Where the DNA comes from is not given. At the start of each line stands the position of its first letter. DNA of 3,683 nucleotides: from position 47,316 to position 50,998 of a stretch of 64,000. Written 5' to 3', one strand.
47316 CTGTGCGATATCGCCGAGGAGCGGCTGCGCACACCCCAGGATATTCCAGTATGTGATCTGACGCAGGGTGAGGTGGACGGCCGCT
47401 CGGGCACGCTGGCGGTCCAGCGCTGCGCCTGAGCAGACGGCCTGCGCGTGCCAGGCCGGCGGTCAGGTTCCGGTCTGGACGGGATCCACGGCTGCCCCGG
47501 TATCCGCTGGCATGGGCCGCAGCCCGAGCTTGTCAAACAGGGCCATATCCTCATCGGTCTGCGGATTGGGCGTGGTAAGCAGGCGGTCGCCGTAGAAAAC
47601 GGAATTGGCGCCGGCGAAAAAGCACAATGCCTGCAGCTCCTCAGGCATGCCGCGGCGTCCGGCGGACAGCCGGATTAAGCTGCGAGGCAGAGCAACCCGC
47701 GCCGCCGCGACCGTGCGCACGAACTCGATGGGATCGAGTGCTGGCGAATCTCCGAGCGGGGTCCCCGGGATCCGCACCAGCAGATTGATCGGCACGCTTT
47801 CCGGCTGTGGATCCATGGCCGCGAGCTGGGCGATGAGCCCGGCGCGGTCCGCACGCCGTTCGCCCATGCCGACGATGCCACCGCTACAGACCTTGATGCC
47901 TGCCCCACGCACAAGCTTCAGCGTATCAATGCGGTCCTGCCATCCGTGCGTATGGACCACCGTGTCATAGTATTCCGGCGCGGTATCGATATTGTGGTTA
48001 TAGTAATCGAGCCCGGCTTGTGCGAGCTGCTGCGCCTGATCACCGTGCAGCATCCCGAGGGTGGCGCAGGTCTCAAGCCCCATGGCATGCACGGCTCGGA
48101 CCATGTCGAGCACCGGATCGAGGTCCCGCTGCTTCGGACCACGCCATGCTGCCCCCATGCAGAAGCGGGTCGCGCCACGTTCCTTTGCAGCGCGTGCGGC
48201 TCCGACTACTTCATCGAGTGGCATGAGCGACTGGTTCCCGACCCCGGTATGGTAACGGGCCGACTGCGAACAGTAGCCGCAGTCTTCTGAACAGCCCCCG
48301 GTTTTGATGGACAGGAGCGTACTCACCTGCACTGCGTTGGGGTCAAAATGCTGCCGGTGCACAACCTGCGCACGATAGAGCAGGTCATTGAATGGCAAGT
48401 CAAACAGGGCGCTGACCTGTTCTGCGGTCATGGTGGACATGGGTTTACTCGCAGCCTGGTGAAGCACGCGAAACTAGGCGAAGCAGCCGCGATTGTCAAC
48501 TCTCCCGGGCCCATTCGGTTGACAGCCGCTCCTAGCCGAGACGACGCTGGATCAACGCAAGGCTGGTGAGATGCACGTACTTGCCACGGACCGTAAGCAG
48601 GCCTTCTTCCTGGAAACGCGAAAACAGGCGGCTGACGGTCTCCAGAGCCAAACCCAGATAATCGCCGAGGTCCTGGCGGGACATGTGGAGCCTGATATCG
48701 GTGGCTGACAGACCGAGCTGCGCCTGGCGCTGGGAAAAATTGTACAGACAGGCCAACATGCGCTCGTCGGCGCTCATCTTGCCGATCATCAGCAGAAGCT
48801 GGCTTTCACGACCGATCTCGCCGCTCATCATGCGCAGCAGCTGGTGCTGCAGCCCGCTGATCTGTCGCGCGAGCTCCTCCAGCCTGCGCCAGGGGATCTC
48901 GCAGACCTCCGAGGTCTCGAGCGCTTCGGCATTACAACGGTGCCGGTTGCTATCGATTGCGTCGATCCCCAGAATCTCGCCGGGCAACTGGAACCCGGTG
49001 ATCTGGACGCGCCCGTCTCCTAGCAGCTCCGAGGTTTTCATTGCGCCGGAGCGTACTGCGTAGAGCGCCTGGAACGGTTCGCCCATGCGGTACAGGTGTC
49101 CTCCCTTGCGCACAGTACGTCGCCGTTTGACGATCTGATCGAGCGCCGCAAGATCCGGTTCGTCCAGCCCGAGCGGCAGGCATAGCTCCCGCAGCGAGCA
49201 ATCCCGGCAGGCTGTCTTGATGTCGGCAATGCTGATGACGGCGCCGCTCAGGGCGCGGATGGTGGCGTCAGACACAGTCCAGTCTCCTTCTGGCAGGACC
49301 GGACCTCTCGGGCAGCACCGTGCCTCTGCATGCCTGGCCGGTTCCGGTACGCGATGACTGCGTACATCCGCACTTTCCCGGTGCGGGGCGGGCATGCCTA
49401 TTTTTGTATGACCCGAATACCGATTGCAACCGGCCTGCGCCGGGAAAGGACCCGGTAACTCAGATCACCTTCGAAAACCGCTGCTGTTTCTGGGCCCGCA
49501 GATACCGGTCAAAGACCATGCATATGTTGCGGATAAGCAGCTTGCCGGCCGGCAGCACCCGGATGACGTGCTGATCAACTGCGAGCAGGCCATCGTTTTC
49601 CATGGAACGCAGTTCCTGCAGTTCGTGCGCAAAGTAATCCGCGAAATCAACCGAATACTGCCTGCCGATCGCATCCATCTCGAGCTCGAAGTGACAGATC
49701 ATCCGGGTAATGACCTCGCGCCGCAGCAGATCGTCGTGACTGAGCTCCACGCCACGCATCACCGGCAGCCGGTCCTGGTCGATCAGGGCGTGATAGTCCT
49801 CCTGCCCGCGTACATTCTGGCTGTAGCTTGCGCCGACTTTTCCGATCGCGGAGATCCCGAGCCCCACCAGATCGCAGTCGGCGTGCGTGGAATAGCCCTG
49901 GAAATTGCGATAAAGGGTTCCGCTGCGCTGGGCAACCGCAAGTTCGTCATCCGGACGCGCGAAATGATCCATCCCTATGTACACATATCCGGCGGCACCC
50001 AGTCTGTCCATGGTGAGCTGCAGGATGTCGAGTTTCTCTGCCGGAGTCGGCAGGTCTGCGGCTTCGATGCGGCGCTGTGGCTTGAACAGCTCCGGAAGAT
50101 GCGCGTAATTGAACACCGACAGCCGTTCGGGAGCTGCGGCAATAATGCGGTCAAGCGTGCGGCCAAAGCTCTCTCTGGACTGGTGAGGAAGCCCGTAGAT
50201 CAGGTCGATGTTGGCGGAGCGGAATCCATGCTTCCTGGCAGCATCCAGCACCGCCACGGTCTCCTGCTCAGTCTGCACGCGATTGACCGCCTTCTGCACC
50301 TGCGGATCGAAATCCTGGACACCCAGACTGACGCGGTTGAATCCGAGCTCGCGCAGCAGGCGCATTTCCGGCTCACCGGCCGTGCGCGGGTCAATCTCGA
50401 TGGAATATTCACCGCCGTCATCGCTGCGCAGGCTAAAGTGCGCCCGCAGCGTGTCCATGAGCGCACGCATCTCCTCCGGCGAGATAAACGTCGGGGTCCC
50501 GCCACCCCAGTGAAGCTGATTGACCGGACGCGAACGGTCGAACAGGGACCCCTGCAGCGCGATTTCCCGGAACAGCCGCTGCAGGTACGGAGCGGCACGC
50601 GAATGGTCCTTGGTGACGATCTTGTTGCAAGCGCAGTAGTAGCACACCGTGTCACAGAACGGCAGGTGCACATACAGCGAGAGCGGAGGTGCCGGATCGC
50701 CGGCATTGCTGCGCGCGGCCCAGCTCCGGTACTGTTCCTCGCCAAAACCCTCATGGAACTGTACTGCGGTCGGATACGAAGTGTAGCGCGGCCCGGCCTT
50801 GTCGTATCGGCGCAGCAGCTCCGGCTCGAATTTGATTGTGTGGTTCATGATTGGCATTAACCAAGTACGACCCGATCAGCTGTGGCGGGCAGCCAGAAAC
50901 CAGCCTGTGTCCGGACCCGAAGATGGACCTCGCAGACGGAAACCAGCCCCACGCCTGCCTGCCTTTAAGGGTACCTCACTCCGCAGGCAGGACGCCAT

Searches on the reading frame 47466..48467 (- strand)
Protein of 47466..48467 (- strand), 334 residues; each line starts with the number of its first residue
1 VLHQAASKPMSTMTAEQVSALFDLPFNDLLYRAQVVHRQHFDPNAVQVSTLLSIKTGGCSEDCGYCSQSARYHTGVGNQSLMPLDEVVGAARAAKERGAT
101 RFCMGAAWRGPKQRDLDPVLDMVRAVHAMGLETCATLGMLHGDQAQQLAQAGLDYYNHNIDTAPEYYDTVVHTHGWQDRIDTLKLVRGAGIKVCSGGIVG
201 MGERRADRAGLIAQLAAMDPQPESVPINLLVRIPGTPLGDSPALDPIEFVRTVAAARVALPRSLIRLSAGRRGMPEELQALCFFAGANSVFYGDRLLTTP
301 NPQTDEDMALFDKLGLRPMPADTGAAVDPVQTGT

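Call 47: search_protein_families(library=pfam, proteins=[window:47466-48467:-], max_evalue=0.00001)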
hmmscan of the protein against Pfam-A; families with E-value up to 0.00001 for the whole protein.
window:47466-48467:- (334 aa): 2 families
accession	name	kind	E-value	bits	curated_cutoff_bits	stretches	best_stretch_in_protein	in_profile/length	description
PF06968.18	BATS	-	2.6e-27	95.3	22.2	1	226-316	1-87/88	Biotin and Thiamin Synthesis associated domain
PF04055.27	Radical_SAM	-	3.2e-22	79.9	29.5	1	54-205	2-156/166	Radical SAM superfamily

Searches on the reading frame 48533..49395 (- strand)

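Call 47: search_protein_families(library=pfam, proteins=[window:48535-49395:-], max_evalue=0.00001)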
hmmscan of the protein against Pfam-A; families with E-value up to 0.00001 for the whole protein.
window:48535-49395:- (287 aa): 3 families
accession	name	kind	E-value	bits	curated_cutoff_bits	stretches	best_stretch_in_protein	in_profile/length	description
PF00325.26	Crp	-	2.8e-16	59.4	21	1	236-267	1-32/32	Bacterial regulatory proteins, crp family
PF00027.35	cNMP_binding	-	2.7e-15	56.6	27.5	1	93-178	2-88/89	Cyclic nucleotide-binding domain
PF13545.12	HTH_Crp_2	-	1.2e-13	51.2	27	1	211-280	1-65/70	Crp-like helix-turn-helix domain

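Call 56: search_protein_families(library=ncbifam, proteins=[window:48533-49278:-], max_evalue=1e-10)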
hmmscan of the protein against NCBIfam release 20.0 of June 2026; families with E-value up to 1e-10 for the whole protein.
window:48533-49278:- (248 aa): 5 families
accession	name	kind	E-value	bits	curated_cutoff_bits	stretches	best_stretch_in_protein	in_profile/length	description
NF008365.0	PRK11161.1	subfamily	9.2e-76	254.4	228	1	20-239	16-235/250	fumarate/nitrate reduction transcriptional regulator Fnr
NF050806.1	TransRegFixKCaul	equivalog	5.8e-33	113.9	300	1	53-230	25-196/215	transcriptional regulator FixK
NF045989.1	TransRegFnrLRhodb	equivalog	1.2e-25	90.2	300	1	20-235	6-223/245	transcriptional regulator FnrL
NF052518.1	TransRegLdrP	equivalog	4.1e-13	49.8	300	1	56-244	4-185/195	transcriptional regulator LdrP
NF008732.0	PRK11753.1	equivalog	6.9e-13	48.5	266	1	52-235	25-208/214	cAMP-activated global transcriptional regulator CRP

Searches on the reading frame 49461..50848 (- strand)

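Call 56: search_protein_families(library=ncbifam, proteins=[window:49461-50848:-], max_evalue=1e-10)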
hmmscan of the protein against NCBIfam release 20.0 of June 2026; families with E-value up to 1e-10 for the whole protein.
window:49461-50848:- (462 aa): 16 families
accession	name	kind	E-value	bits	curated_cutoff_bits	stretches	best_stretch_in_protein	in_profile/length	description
TIGR00538.1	hemN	equivalog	2.2e-185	616.9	324.95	1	6-462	2-454/454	oxygen-independent coproporphyrinogen III oxidase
NF006067.1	PRK08208.1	equivalog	1.9e-51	175.3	380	1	53-435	33-403/427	STM4012 family radical SAM protein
TIGR04107.1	rSAM_HutW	equivalog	1.2e-43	149.5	400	1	40-442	25-410/419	heme anaerobic degradation radical SAM methyltransferase ChuW/HutW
TIGR00539.1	hemN_rel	equivalog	1.2e-41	143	205.4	1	56-408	1-334/361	radical SAM family heme chaperone HemW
TIGR03994.1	rSAM_HemZ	equivalog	4.4e-38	131.5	321.4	1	56-248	85-276/401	coproporphyrinogen dehydrogenase HemZ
NF006064.0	PRK08207.2-2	equivalog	2.4e-29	102.6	504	1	56-249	145-339/465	coproporphyrinogen III oxidase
NF006385.0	PRK08629.1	equivalog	1.5e-28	99.7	355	1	58-245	55-233/439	coproporphyrinogen III oxidase family protein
NF006061.0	PRK08207.1-4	equivalog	8.3e-27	94.1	702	1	56-247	174-367/501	coproporphyrinogen III oxidase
NF004567.0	PRK05904.1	equivalog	2.7e-24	86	355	1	58-246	9-190/353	coproporphyrinogen III oxidase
NF006060.0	PRK08207.1-3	equivalog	4.3e-24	85.1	653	1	56-246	150-342/477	coproporphyrinogen III oxidase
NF006066.0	PRK08207.2-5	equivalog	6.5e-21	74.5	1117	1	57-249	192-385/518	coproporphyrinogen III oxidase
NF006059.0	PRK08207.1-1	equivalog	1.7e-20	73.2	1012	1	56-248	172-366/496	coproporphyrinogen III oxidase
NF006063.0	PRK08207.2-1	equivalog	7.6e-18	64.4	1074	1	56-249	193-387/518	coproporphyrinogen III oxidase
NF005133.0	PRK06582.1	equivalog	3.5e-17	62.5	597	1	55-248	11-199/390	coproporphyrinogen III oxidase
NF006062.0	PRK08207.1-5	equivalog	9e-16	57.7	1007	1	56-246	149-341/476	coproporphyrinogen III oxidase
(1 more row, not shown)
